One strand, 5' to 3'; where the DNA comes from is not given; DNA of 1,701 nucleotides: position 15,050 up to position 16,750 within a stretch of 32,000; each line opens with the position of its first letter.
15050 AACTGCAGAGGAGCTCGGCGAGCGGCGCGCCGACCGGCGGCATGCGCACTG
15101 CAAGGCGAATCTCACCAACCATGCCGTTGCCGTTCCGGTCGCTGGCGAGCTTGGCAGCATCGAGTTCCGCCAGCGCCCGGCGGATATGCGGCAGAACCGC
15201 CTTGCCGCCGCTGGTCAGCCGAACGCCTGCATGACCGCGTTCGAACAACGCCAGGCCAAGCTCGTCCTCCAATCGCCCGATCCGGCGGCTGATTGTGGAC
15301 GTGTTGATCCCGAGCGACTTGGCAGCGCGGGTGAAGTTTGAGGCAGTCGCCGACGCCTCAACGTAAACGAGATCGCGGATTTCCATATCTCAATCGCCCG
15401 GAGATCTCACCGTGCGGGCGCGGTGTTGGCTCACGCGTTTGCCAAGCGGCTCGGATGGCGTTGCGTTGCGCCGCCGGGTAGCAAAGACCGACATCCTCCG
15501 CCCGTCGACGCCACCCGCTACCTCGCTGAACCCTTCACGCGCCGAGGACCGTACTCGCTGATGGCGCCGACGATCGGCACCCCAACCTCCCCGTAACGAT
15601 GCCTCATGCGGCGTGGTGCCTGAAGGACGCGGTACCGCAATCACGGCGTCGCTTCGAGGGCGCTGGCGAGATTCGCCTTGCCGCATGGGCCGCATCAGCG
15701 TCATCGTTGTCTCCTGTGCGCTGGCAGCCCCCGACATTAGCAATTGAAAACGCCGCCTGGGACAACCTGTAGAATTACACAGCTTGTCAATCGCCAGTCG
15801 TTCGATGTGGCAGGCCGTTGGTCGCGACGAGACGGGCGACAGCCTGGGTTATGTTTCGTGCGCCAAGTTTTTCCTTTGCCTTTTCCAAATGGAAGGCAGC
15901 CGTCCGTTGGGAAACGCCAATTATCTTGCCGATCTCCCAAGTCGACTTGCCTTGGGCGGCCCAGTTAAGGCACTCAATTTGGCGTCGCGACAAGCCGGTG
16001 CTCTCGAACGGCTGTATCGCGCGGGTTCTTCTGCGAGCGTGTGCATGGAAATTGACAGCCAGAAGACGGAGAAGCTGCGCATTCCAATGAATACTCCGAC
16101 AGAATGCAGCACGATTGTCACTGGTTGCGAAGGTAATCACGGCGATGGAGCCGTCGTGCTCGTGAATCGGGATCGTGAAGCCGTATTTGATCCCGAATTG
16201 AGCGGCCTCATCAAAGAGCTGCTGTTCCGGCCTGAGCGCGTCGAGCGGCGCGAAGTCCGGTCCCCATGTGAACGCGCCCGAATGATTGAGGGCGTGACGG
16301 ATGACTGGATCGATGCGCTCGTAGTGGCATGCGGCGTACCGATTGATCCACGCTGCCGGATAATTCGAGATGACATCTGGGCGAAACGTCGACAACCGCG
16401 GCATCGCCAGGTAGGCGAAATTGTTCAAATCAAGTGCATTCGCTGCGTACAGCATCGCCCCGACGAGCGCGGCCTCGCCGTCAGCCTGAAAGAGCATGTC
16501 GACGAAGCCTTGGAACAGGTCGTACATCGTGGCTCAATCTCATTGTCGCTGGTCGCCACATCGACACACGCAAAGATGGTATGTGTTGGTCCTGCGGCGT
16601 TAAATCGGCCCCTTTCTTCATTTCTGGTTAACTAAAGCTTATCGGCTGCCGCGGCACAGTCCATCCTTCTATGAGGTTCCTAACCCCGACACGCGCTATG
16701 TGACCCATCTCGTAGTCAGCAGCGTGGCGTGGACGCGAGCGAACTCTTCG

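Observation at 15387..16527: LuxR solo with an intact AHL pocket, a lux-box 2 nt after its stop codon, and an unexplained 400-bp stretch feeding into lysR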

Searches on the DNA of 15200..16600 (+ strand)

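Call 17: search_dna_similar(query=window:15300-16600:+, collection=plasmids, mode=distant, max_rows=30)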
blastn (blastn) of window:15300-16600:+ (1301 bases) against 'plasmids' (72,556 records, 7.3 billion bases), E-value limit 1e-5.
No match.

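Call 46: search_rna_families(source=window, start=15200, end=16000, threshold=evalue, max_evalue=1)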
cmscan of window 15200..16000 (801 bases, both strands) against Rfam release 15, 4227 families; matches with E-value up to 1: 2.
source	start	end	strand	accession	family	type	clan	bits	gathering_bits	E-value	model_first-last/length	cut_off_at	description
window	15893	15953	-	RF03607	mir-9447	Gene; miRNA;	-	20.6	67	0.33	1-68/68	no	mir-9447 microRNA precursor family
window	15867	15901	-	RF01370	CRISPR-DR57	Gene; CRISPR;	-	19.6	39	0.16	1-37/37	no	CRISPR RNA direct repeat element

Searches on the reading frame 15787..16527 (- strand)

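Call 5: search_protein_families(library=pfam, proteins=[window:15787-16527:-], max_evalue=0.01)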
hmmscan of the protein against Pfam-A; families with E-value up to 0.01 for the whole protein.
window:15787-16527:- (246 aa): 3 families
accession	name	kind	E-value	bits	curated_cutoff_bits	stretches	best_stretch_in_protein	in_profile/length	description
PF03472.21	Autoind_bind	-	6.8e-29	100.7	23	1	18-163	2-148/149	Autoinducer binding domain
PF00196.25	GerE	-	4.7e-15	55.4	23.5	1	179-231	3-55/57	Bacterial regulatory proteins, luxR family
PF04967.18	HTH_10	-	0.0028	17.9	23.1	1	196-221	26-51/53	HTH DNA binding domain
